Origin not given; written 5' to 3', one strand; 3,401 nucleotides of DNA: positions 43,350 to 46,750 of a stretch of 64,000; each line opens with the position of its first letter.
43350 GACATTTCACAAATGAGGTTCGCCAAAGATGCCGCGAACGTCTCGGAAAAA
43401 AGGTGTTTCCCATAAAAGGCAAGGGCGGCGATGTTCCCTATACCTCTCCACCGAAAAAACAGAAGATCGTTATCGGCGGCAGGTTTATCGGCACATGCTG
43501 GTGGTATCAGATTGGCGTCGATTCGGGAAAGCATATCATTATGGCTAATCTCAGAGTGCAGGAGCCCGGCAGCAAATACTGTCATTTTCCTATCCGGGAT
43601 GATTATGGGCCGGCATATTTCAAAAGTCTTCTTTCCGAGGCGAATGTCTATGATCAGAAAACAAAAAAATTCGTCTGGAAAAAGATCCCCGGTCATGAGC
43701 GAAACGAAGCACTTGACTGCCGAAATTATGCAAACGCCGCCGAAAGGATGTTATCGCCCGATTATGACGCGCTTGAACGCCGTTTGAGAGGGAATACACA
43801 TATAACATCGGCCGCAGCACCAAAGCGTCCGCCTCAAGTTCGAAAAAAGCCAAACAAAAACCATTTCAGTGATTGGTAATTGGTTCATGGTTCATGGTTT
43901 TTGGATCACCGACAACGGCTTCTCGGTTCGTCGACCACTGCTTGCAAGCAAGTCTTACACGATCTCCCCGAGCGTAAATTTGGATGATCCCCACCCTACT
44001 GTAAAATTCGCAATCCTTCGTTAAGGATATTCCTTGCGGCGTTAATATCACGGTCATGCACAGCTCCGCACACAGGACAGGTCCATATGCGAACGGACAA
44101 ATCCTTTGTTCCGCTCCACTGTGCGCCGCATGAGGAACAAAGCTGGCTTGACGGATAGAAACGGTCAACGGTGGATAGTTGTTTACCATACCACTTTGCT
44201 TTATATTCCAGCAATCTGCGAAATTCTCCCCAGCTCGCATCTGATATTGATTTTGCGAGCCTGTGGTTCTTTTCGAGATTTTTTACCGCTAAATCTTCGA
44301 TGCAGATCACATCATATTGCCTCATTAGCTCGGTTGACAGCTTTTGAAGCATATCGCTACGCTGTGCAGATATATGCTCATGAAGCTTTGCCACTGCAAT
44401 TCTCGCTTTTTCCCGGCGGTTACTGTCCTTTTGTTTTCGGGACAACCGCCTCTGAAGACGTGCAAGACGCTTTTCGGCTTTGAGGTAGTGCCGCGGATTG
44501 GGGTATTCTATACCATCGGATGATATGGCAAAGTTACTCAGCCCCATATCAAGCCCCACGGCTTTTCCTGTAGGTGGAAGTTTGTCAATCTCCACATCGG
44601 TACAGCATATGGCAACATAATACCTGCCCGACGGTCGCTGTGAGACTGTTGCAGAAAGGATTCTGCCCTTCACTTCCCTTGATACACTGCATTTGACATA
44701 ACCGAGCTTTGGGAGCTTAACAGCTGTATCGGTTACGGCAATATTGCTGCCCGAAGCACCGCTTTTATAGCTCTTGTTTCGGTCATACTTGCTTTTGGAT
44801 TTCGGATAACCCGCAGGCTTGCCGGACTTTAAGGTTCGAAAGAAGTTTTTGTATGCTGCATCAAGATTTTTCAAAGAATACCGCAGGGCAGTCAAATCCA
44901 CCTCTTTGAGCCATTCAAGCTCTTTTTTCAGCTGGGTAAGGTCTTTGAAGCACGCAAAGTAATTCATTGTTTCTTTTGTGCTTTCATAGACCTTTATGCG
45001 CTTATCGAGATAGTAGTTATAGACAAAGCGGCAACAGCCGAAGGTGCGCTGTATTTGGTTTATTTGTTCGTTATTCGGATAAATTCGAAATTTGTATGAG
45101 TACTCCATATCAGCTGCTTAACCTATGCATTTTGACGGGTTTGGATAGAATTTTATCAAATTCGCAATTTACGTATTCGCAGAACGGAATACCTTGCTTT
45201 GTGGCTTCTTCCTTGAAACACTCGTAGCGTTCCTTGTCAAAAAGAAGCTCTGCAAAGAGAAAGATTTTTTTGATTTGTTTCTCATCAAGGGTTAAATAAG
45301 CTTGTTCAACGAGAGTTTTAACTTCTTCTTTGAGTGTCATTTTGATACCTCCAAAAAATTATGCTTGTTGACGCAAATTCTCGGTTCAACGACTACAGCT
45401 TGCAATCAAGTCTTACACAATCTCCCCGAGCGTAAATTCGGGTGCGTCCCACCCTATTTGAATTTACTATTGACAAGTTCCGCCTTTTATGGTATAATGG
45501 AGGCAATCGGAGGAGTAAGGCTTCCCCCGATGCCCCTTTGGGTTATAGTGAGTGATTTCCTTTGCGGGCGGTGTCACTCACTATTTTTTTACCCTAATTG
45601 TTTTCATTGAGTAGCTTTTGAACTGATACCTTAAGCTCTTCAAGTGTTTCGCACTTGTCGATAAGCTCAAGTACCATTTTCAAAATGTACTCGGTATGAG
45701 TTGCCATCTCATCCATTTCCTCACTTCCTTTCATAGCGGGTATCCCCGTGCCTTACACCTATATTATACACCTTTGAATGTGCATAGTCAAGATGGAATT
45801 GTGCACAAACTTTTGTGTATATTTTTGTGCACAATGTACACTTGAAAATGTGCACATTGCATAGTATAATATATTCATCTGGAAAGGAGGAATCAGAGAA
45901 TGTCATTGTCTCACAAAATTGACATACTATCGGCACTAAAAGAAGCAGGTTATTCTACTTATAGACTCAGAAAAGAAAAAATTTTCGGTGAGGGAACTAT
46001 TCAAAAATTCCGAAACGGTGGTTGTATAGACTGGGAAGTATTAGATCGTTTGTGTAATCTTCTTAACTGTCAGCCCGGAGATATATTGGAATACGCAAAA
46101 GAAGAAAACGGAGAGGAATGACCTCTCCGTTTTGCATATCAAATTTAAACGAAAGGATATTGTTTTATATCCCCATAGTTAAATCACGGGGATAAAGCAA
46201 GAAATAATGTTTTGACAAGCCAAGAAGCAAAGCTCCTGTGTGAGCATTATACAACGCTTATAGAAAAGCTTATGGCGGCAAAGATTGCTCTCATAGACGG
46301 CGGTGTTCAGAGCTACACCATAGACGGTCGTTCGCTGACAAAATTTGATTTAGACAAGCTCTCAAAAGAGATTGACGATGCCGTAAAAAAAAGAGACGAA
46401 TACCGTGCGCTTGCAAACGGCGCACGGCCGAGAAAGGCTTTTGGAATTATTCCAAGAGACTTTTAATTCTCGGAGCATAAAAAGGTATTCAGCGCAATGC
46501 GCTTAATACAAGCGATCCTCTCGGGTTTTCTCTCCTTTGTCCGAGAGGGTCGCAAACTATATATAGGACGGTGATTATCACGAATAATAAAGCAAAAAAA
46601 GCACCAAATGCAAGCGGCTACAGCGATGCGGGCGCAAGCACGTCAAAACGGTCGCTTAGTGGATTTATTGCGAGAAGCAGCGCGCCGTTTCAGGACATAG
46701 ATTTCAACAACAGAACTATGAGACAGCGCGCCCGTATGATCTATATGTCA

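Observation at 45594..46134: Self-contained mini genetic switch (XRE + 40-aa protein) with palindromic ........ operators inside the head module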

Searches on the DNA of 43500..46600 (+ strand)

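Call 9: search_rna_families(source=window, start=43500, end=46600, threshold=evalue, max_evalue=1)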
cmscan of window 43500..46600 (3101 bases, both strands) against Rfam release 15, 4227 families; matches with E-value up to 1: 3.
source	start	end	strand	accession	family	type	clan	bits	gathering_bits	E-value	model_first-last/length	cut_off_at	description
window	45777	45856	+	RF04235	mir-242_2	Gene; miRNA;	-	26.4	56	0.0029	1-81/81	no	mir-242_2 microRNA precursor family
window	46112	46243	-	RF01416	NrrF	Gene; antisense;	-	20.3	60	0.59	1-160/160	no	NrrF RNA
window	45777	45858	-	RF04235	mir-242_2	Gene; miRNA;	-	20.1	56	0.28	1-81/81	no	mir-242_2 microRNA precursor family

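Call 11: search_dna_similar(query=window:43850-46600:+, collection=phages, mode=distant)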
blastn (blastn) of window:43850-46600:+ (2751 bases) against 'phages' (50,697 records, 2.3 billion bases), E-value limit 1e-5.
No match.

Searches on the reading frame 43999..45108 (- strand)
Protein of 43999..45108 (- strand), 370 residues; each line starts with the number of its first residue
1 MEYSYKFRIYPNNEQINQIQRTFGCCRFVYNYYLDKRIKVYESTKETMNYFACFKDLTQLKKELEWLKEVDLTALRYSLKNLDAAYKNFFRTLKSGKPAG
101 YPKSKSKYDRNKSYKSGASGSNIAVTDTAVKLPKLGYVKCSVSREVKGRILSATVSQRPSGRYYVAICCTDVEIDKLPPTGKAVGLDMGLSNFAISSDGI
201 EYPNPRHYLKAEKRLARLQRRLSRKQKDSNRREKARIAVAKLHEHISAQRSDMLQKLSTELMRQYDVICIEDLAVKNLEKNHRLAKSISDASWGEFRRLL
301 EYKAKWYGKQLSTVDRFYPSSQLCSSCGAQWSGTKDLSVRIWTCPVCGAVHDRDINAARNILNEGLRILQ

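Call 5: search_protein_families(library=pfam, proteins=[window:43999-45108:-], max_evalue=0.1)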
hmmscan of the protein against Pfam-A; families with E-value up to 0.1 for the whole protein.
window:43999-45108:- (370 aa): 4 families
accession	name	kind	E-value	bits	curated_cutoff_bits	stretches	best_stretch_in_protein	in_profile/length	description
PF01385.25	OrfB_IS605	-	1.5e-29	103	30.5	1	169-281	4-119/120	Probable transposase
PF07282.18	Cas12f1-like_TNB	-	5.4e-27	94.2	26.3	1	293-361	1-60/60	Cas12f1-like, TNB domain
PF12323.14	HTH_OrfB_IS605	-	2e-19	69.2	21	1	1-45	1-46/47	Helix-turn-helix domain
PF14446.12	Prok-RING_1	-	0.085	13.3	29.1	0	322-354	5-33/54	Prokaryotic RING finger family 1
